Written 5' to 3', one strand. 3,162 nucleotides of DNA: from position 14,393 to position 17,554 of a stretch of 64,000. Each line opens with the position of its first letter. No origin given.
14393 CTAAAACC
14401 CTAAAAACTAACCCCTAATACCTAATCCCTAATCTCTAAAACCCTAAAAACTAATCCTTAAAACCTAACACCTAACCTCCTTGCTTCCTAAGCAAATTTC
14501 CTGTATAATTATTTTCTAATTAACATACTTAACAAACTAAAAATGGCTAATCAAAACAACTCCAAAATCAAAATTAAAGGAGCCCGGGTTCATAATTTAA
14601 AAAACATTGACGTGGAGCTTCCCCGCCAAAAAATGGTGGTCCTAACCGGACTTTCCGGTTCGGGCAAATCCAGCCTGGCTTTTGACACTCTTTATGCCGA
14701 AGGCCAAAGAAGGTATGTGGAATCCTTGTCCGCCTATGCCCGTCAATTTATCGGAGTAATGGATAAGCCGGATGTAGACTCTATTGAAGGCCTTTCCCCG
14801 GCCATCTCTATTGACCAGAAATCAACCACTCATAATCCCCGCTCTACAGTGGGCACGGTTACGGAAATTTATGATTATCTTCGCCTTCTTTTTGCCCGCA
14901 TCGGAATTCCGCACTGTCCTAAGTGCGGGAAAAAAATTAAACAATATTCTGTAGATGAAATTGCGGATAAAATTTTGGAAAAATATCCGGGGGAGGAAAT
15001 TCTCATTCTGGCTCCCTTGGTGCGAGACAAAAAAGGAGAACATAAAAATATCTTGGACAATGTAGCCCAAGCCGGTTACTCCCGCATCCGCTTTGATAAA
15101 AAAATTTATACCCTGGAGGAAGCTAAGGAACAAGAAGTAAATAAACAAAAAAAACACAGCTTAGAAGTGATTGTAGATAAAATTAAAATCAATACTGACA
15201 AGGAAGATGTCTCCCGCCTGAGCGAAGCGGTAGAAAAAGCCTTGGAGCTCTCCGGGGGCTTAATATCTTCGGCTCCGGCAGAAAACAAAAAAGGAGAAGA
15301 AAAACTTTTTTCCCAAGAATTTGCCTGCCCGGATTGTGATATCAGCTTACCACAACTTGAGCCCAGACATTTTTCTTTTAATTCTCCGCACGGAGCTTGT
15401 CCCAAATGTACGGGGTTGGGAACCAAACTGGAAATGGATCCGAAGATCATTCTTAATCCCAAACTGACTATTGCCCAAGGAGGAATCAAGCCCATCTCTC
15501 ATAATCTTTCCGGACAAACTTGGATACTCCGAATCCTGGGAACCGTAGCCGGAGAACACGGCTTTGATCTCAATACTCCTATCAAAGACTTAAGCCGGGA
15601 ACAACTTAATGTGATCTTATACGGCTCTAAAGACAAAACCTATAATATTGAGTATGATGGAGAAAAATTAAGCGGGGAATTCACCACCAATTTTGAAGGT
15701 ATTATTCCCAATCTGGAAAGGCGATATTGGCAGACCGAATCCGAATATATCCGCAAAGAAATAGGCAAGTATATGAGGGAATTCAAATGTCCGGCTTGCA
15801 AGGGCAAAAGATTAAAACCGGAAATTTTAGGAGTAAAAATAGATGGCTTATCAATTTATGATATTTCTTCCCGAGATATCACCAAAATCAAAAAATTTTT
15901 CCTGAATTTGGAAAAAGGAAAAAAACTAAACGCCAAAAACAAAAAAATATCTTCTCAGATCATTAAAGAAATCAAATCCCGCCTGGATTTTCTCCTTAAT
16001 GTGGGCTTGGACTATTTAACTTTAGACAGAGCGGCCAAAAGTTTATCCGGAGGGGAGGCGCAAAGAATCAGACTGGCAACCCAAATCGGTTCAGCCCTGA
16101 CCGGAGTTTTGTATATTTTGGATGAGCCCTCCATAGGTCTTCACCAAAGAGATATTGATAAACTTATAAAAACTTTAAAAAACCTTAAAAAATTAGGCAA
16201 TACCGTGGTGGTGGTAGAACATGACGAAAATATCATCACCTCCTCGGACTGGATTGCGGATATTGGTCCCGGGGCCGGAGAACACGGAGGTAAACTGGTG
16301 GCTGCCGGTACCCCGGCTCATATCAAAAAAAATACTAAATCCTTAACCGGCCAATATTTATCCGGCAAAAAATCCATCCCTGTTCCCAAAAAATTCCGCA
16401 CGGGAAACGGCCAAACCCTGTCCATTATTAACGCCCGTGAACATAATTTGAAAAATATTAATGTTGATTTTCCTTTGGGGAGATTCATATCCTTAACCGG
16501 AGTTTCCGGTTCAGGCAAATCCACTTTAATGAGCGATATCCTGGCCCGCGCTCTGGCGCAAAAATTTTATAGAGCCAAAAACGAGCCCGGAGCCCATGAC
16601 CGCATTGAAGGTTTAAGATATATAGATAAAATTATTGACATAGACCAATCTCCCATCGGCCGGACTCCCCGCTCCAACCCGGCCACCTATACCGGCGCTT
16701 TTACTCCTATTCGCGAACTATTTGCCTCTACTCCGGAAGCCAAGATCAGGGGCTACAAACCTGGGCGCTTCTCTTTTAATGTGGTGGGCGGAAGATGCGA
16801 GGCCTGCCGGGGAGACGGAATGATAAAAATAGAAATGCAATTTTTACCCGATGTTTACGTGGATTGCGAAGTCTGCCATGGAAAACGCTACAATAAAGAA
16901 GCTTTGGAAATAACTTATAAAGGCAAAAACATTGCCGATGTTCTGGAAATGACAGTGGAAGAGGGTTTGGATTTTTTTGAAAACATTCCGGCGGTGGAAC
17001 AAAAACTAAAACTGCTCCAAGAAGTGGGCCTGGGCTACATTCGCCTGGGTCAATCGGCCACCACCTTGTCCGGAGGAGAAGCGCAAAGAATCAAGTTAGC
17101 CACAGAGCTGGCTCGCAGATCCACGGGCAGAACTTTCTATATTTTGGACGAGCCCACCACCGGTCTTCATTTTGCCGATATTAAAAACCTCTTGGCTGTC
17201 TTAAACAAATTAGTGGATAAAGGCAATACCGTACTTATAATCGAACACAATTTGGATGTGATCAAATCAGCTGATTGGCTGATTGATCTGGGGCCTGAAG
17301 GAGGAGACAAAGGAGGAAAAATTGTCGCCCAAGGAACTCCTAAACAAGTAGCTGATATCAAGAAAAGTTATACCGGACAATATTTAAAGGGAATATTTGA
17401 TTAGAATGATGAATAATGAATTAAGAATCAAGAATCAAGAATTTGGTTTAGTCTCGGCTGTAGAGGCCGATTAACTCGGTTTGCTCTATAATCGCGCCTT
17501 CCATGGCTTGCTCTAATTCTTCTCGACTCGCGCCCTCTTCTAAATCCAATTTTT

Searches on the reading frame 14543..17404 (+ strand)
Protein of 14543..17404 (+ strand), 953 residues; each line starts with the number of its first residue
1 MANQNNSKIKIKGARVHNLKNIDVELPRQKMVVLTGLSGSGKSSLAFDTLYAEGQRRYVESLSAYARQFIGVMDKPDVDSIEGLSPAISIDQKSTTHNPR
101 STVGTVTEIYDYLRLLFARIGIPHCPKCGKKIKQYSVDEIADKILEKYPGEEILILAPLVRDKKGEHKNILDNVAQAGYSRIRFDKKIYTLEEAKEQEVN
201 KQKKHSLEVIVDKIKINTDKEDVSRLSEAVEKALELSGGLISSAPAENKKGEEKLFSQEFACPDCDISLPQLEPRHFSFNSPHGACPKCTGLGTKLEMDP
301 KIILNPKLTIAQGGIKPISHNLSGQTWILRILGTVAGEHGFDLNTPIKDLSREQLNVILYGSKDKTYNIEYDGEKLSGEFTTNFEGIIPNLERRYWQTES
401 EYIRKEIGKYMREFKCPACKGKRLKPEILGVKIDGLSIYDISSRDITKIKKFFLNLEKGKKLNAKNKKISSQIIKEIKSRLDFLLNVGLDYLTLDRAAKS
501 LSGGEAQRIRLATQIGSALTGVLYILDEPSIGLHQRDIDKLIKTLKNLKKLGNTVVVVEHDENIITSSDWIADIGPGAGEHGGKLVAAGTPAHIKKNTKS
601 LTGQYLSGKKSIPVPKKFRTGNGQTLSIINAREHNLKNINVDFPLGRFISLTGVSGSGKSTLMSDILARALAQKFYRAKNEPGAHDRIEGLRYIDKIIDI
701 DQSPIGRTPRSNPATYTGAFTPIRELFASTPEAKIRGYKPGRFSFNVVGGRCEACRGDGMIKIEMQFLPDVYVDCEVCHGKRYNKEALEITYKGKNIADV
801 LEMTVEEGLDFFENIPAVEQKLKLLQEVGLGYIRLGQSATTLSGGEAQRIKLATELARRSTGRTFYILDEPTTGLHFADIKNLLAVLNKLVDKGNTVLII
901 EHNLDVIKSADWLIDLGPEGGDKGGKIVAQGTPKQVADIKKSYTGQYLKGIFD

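Call 12: find_encoding_contigs(protein=window:14543-17404:+, flank=6000, max_places=10)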
Protein window:14543-17404:+ (953 aa): 8 contigs read that carry it; 5 places shown.
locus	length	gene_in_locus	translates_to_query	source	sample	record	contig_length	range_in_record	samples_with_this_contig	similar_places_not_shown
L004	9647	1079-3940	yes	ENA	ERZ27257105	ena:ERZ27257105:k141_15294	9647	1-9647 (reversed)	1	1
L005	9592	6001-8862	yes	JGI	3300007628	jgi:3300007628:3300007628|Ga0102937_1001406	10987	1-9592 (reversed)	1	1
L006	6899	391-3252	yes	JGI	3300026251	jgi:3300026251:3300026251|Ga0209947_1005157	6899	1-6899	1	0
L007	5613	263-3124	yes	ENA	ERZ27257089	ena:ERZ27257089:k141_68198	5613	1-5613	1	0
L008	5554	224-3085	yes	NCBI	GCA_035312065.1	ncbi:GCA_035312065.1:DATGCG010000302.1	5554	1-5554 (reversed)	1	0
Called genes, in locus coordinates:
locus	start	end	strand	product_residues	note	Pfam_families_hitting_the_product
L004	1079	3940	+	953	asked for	PF00005:ABC_tran (faint), PF02463:SMC_N (faint), PF03193:RsgA_GTPase (faint), PF13191:AAA_16 (faint), PF13476:AAA_23 (faint), PF13481:AAA_25 (faint), PF17760:UvrA_inter, PF17755:UvrA_DNA-bind, +4 more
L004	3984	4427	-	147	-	PF01161:PBP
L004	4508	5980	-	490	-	PF01875:Memo, PF01871:AMMECR1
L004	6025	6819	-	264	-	PF00459:Inositol_P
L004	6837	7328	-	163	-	PF00149:Metallophos, PF12850:Metallophos_2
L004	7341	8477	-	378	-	PF03222:Trp_Tyr_perm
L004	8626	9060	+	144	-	PF02580:Tyr_Deacylase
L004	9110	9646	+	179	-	PF02401:LYTB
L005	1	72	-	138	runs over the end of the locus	PF13470:PIN_3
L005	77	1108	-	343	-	PF21694:DNA_pol3_delta_C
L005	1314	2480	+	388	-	PF00999:Na_H_Exchanger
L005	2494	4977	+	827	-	PF00690:Cation_ATPase_N, PF00122:E1-E2_ATPase, PF00702:Hydrolase, PF13246:Cation_ATPase, PF00689:Cation_ATPase_C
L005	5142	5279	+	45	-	-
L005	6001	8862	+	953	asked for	PF00005:ABC_tran (faint), PF02463:SMC_N (faint), PF03193:RsgA_GTPase (faint), PF13191:AAA_16 (faint), PF13476:AAA_23 (faint), PF13481:AAA_25 (faint), PF17760:UvrA_inter, PF17755:UvrA_DNA-bind, +4 more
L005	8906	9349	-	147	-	PF01161:PBP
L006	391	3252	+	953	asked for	PF00005:ABC_tran (faint), PF02463:SMC_N (faint), PF03193:RsgA_GTPase (faint), PF13191:AAA_16 (faint), PF13476:AAA_23 (faint), PF13481:AAA_25 (faint), PF17760:UvrA_inter, PF17755:UvrA_DNA-bind, +4 more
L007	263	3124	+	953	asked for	PF00005:ABC_tran (faint), PF02463:SMC_N (faint), PF03193:RsgA_GTPase (faint), PF13191:AAA_16 (faint), PF13476:AAA_23 (faint), PF13481:AAA_25 (faint), PF17760:UvrA_inter, PF17755:UvrA_DNA-bind, +4 more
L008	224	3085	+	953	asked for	PF00005:ABC_tran (faint), PF02463:SMC_N (faint), PF03193:RsgA_GTPase (faint), PF13191:AAA_16 (faint), PF13476:AAA_23 (faint), PF13481:AAA_25 (faint), PF17760:UvrA_inter, PF17755:UvrA_DNA-bind, +4 more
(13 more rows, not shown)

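Call 14: find_homologous_proteins(query=window:14543-17401:+, max_evalue=1e-100)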
Query window:14543-17401:+ (953 aa): 8000 proteins with E <= 1e-100 among 8000 candidates; the best 120 are listed.
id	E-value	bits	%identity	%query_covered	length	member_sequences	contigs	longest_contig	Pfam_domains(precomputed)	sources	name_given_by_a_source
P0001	0.0e+0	2080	97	100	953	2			PF17760.7,PF17755.7,PF13555.13,PF13401.13,PF03193.23,PF13304.13,PF13191.13,PF00005.34,PF13476.13,PF02463.26,PF13481.13,PF20720.4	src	-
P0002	0.0e+0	1871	85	100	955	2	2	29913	PF17760.7,PF17755.7,PF13555.13,PF03193.23,PF13304.13,PF13191.13,PF01583.27,PF00005.34,PF13476.13,PF02463.26,PF13481.13,PF20720.4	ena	-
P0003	0.0e+0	1863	-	-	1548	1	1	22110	PF17760.7,PF17755.7,PF13555.13,PF13671.13,PF13401.13,PF03193.23,PF20703.4,PF13238.13,PF01637.25,PF13304.13,PF13191.13,PF00005.34,PF13476.13,PF02463.26,PF13481.13,PF20720.4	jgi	-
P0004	0.0e+0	1671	76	99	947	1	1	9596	PF17760.7,PF13173.13,PF17755.7,PF13555.13,PF03193.23,PF13304.13,PF13191.13,PF00005.34,PF13175.13,PF02463.26,PF13481.13,PF20720.4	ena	-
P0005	0.0e+0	1643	74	100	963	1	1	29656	PF17760.7,PF17755.7,PF13555.13,PF13401.13,PF03193.23,PF20703.4,PF13304.13,PF13191.13,PF00005.34,PF13476.13,PF02463.26,PF20720.4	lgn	-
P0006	0.0e+0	1642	73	99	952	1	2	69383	PF17760.7,PF17755.7,PF13555.13,PF13401.13,PF03193.23,PF13304.13,PF13191.13,PF00005.34,PF13175.13,PF13476.13,PF02463.26,PF13481.13,PF20720.4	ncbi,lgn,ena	-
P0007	0.0e+0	1641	74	100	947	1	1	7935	PF17760.7,PF17755.7,PF00005.34,PF13555.13,PF03193.23,PF20703.4,PF02463.26,PF13481.13,PF13304.13,PF20720.4,PF13191.13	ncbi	-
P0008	0.0e+0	1637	74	100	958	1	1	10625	PF17760.7,PF17755.7,PF13555.13,PF13401.13,PF03193.23,PF20703.4,PF13304.13,PF13191.13,PF00005.34,PF13476.13,PF02463.26,PF20720.4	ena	-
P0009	0.0e+0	1637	74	99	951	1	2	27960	PF17760.7,PF17755.7,PF13555.13,PF13401.13,PF03193.23,PF20703.4,PF13304.13,PF13191.13,PF00005.34,PF02463.26,PF13481.13,PF20720.4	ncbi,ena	-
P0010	0.0e+0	1636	74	100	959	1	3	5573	PF17760.7,PF17755.7,PF13555.13,PF13401.13,PF03193.23,PF20703.4,PF13304.13,PF13191.13,PF00005.34,PF13175.13,PF02463.26,PF20720.4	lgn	-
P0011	0.0e+0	1635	74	99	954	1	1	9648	PF17760.7,PF17755.7,PF13555.13,PF03193.23,PF20703.4,PF13304.13,PF13191.13,PF00005.34,PF13175.13,PF13476.13,PF02463.26,PF13481.13,PF20720.4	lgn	-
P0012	0.0e+0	1631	74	100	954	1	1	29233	PF17760.7,PF17755.7,PF00005.34,PF13555.13,PF13401.13,PF03193.23,PF02463.26,PF13481.13,PF13304.13,PF20720.4,PF13191.13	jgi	jgi:excinuclease ABC subunit A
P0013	0.0e+0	1629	73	99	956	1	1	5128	PF17760.7,PF17755.7,PF13555.13,PF13401.13,PF03193.23,PF13304.13,PF13191.13,PF00005.34,PF13175.13,PF13476.13,PF02463.26,PF13481.13,PF20720.4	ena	-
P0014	0.0e+0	1628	74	100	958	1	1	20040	PF17760.7,PF17755.7,PF00005.34,PF13555.13,PF13401.13,PF03193.23,PF20703.4,PF02463.26,PF13304.13,PF20720.4,PF13191.13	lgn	-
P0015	0.0e+0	1627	74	100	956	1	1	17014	PF17760.7,PF17755.7,PF00005.34,PF13555.13,PF13401.13,PF03193.23,PF20703.4,PF02463.26,PF13304.13,PF20720.4,PF13191.13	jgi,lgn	-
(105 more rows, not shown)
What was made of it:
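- On OLE RNA (Rfam covariance model): The host is Patescibacteria (call 14).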

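Call 16: find_encoding_contigs(protein=P0002, flank=10000, max_places=4)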
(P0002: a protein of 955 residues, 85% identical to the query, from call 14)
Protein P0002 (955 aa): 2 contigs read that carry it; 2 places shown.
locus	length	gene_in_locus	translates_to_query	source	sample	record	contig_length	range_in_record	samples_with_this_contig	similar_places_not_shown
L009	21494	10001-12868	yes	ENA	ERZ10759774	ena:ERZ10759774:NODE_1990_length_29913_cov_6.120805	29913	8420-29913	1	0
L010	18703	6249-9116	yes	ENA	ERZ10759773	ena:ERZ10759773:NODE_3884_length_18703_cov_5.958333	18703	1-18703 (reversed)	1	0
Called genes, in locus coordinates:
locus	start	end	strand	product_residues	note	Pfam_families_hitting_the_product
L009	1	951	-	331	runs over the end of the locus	PF21016:RlmN_N (weak), PF04055:Radical_SAM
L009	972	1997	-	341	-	PF21694:DNA_pol3_delta_C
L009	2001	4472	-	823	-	-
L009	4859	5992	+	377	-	PF00999:Na_H_Exchanger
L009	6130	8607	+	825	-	PF00690:Cation_ATPase_N, PF00122:E1-E2_ATPase, PF00702:Hydrolase, PF13246:Cation_ATPase, PF00689:Cation_ATPase_C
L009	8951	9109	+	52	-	-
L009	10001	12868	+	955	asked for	PF00005:ABC_tran (faint), PF01583:APS_kinase (faint), PF02463:SMC_N (faint), PF03193:RsgA_GTPase (faint), PF13191:AAA_16 (faint), PF13476:AAA_23 (faint), PF17760:UvrA_inter, PF17755:UvrA_DNA-bind, +4 more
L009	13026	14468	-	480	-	PF01875:Memo, PF01871:AMMECR1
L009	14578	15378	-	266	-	PF00459:Inositol_P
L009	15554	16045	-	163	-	PF00149:Metallophos, PF12850:Metallophos_2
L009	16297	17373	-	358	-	PF03222:Trp_Tyr_perm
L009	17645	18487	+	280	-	PF02401:LYTB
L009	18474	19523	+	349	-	PF04551:GcpE, PF26540:GcpE_C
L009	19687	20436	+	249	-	PF13489:Methyltransf_23, PF13847:Methyltransf_31, PF08241:Methyltransf_11, PF08242:Methyltransf_12, PF13649:Methyltransf_25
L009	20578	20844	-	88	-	-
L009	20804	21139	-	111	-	-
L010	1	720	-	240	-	?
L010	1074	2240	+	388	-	PF00999:Na_H_Exchanger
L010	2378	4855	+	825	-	PF00690:Cation_ATPase_N, PF00122:E1-E2_ATPase, PF00702:Hydrolase, PF13246:Cation_ATPase, PF00689:Cation_ATPase_C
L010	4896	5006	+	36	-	-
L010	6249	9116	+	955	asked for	PF00005:ABC_tran (faint), PF01583:APS_kinase (faint), PF02463:SMC_N (faint), PF03193:RsgA_GTPase (faint), PF13191:AAA_16 (faint), PF13476:AAA_23 (faint), PF17760:UvrA_inter, PF17755:UvrA_DNA-bind, +4 more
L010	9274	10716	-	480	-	PF01875:Memo, PF01871:AMMECR1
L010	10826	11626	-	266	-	PF00459:Inositol_P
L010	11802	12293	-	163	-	PF00149:Metallophos, PF12850:Metallophos_2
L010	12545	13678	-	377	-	PF03222:Trp_Tyr_perm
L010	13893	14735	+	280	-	PF02401:LYTB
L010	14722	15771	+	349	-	PF04551:GcpE, PF26540:GcpE_C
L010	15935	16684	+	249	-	PF13489:Methyltransf_23, PF13847:Methyltransf_31, PF08241:Methyltransf_11, PF08242:Methyltransf_12, PF13649:Methyltransf_25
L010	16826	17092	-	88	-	-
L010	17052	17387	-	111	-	-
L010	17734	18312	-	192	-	PF01997:Translin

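Call 17: find_encoding_contigs(protein=P0001, flank=10000, max_places=4)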
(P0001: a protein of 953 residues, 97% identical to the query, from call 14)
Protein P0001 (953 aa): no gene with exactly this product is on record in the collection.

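Call 18: find_encoding_contigs(protein=P0003, flank=10000, max_places=4)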
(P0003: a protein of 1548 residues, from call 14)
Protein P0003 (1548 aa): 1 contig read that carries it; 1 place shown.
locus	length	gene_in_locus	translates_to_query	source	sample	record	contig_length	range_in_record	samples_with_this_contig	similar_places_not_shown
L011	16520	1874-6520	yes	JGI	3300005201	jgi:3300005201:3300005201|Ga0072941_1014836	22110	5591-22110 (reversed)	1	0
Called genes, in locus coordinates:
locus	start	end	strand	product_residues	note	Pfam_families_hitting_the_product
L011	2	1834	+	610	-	?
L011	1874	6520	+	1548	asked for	PF00005:ABC_tran (faint), PF01637:ATPase_2 (faint), PF02463:SMC_N (faint), PF03193:RsgA_GTPase (faint), PF17760:UvrA_inter, PF17755:UvrA_DNA-bind, PF17760:UvrA_inter, PF17755:UvrA_DNA-bind, +10 more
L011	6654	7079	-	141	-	PF12647:RNHCP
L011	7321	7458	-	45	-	-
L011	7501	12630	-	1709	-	PF18991:DUF5724, PF13569:DUF4132, PF24879:DUF7737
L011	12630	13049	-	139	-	-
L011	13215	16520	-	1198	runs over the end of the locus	PF02811:PHP, PF07733:DNA_pol3_alpha, PF17657:DNA_pol3_finger, PF14579:HHH_6, PF01336:tRNA_anti-codon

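Call 21: find_encoding_contigs(protein=P0004, flank=10000, max_places=3)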
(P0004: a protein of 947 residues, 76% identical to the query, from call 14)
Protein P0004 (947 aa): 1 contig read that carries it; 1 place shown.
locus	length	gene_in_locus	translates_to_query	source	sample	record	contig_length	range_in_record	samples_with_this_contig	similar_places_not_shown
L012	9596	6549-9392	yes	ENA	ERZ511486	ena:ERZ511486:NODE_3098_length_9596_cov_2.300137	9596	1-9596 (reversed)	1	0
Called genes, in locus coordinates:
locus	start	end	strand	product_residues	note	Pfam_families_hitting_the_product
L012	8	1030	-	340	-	PF21694:DNA_pol3_delta_C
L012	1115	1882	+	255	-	PF01909:NTP_transf_2 (weak)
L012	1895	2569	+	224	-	PF06790:UPF0259, PF25231:DUF7847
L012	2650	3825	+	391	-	PF00999:Na_H_Exchanger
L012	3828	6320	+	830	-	PF00690:Cation_ATPase_N, PF00122:E1-E2_ATPase, PF00702:Hydrolase, PF13246:Cation_ATPase, PF00689:Cation_ATPase_C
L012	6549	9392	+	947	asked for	PF00005:ABC_tran (faint), PF02463:SMC_N (faint), PF03193:RsgA_GTPase (faint), PF13173:AAA_14 (faint), PF13175:AAA_15 (faint), PF13191:AAA_16 (faint), PF17760:UvrA_inter, PF17755:UvrA_DNA-bind, +4 more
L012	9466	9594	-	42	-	?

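Call 22: find_encoding_contigs(protein=P0006, flank=10000, max_places=3)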
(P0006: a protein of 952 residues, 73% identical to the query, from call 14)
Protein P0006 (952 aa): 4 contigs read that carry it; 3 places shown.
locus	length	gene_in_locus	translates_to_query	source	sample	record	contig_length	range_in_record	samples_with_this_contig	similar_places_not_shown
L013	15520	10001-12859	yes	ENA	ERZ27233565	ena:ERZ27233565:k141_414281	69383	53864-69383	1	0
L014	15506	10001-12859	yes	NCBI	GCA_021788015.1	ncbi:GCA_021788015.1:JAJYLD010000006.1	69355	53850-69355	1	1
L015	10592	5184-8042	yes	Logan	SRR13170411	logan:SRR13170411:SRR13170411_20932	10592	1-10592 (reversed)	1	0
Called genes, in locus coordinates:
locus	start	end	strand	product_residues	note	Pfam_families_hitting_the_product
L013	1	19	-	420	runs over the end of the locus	PF00675:Peptidase_M16, PF05193:Peptidase_M16_C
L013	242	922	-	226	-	-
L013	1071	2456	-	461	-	PF04932:Wzy_C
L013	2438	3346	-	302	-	-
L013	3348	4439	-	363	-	PF02646:RmuC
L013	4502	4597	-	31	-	-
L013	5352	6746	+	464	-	-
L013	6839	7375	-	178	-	-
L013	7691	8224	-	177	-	-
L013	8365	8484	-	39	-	-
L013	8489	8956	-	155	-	PF04542:Sigma70_r2, PF04545:Sigma70_r4, PF08281:Sigma70_r4_2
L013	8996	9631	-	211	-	-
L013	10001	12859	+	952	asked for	PF02463:SMC_N (faint), PF03193:RsgA_GTPase (faint), PF13175:AAA_15 (faint), PF13191:AAA_16 (faint), PF13304:AAA_21 (faint), PF17760:UvrA_inter, PF17755:UvrA_DNA-bind, PF00005:ABC_tran (weak), +5 more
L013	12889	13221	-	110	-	-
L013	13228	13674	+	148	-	PF01467:CTP_transf_like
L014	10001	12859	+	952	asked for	PF02463:SMC_N (faint), PF03193:RsgA_GTPase (faint), PF13175:AAA_15 (faint), PF13191:AAA_16 (faint), PF13304:AAA_21 (faint), PF17760:UvrA_inter, PF17755:UvrA_DNA-bind, PF00005:ABC_tran (weak), +5 more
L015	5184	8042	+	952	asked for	PF02463:SMC_N (faint), PF03193:RsgA_GTPase (faint), PF13175:AAA_15 (faint), PF13191:AAA_16 (faint), PF13304:AAA_21 (faint), PF17760:UvrA_inter, PF17755:UvrA_DNA-bind, PF00005:ABC_tran (weak), +5 more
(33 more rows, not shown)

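Call 39: search_protein_families(library=pfam, max_evalue=1, proteins=[L009:8951-9106:+])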
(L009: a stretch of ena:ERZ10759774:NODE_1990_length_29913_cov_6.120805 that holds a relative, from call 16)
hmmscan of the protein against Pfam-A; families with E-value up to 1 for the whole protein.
L009:8951-9106:+ (52 aa): 0 families

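Call 40: search_protein_families(library=ncbifam, max_evalue=1, proteins=[L009:8951-9106:+])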
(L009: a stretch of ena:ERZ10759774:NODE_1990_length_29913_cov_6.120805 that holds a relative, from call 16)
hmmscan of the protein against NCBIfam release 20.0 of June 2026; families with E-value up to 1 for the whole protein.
L009:8951-9106:+ (52 aa): 0 families

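Call 55: find_encoding_contigs(protein=P0005, flank=5000, max_places=1)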
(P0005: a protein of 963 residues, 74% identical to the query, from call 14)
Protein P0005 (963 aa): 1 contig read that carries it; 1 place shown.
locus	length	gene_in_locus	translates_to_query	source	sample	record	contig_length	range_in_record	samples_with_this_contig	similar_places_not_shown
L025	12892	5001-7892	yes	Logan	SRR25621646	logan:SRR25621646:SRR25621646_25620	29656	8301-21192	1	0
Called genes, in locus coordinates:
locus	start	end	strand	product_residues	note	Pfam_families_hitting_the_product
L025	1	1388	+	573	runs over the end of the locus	PF03485:Arg_tRNA_synt_N, PF00750:tRNA-synt_1d, PF05746:DALR_1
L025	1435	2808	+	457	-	PF28494:GlyRS_ins_1 (weak), PF00587:tRNA-synt_2b, PF03129:HGTP_anticodon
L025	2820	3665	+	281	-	-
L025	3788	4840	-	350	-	PF21694:DNA_pol3_delta_C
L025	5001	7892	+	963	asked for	PF02463:SMC_N (faint), PF03193:RsgA_GTPase (faint), PF13191:AAA_16 (faint), PF13401:AAA_22 (faint), PF13476:AAA_23 (faint), PF17760:UvrA_inter, PF17755:UvrA_DNA-bind, PF00005:ABC_tran (weak), +4 more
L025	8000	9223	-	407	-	-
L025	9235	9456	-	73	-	PF14595:Thioredoxin_9 (weak)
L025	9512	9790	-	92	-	PF02001:DUF134, PF08281:Sigma70_r4_2 (weak), PF04545:Sigma70_r4 (weak)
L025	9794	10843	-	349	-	PF01545:Cation_efflux, PF16916:ZT_dimer (weak)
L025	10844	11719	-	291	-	PF01656:CbiA, PF10609:ParA, PF00037:Fer4 (weak), PF12837:Fer4_6 (weak), PF13237:Fer4_10 (weak), PF14697:Fer4_21, PF12838:Fer4_7, PF00037:Fer4, +8 more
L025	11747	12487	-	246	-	PF02535:Zip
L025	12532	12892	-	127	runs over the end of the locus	PF02579:Nitro_FeMo-Co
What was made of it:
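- The unit is present or absent among close relatives, and the holA-uvrA interval is variable (calls 21, 55).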

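Call 56: find_encoding_contigs(protein=P0009, flank=5000, max_places=1)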
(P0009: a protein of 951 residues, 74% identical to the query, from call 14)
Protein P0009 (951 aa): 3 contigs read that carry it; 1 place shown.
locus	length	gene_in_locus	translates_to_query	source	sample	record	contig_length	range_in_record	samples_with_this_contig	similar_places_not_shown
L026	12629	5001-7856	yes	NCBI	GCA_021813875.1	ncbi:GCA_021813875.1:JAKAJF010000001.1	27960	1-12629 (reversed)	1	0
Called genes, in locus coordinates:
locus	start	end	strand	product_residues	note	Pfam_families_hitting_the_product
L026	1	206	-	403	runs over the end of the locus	PF00675:Peptidase_M16, PF05193:Peptidase_M16_C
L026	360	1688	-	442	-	PF04932:Wzy_C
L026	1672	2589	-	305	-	-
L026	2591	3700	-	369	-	PF02646:RmuC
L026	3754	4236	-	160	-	PF09900:DUF2127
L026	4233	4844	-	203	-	PF09335:VTT_dom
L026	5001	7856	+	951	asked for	PF00005:ABC_tran (faint), PF02463:SMC_N (faint), PF03193:RsgA_GTPase (faint), PF13191:AAA_16 (faint), PF13304:AAA_21 (faint), PF13401:AAA_22 (faint), PF17760:UvrA_inter, PF17755:UvrA_DNA-bind, +4 more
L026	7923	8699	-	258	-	PF00459:Inositol_P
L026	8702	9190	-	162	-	PF00149:Metallophos, PF12850:Metallophos_2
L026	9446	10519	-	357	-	PF09587:PGA_cap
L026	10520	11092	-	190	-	PF01997:Translin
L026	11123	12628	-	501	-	?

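Call 57: find_encoding_contigs(protein=P0012, flank=5000, max_places=1)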
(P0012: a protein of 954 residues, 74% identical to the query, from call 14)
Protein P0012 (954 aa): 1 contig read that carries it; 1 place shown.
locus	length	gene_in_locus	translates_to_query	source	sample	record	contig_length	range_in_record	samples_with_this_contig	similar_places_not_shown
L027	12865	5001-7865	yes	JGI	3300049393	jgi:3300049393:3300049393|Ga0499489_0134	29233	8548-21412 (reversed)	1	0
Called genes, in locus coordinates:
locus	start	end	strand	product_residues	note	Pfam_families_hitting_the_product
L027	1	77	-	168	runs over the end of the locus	-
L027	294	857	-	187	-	-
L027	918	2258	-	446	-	PF04932:Wzy_C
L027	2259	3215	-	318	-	-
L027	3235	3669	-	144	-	PF13366:PDDEXK_3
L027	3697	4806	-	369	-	PF02646:RmuC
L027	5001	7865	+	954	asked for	PF02463:SMC_N (faint), PF03193:RsgA_GTPase (faint), PF13191:AAA_16 (faint), PF13401:AAA_22 (faint), PF13481:AAA_25 (faint), PF17760:UvrA_inter, PF17755:UvrA_DNA-bind, PF00005:ABC_tran (weak), +3 more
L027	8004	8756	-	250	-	-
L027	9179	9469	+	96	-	-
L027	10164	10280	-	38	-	-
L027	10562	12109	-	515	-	PF01875:Memo, PF01871:AMMECR1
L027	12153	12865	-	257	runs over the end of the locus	PF00459:Inositol_P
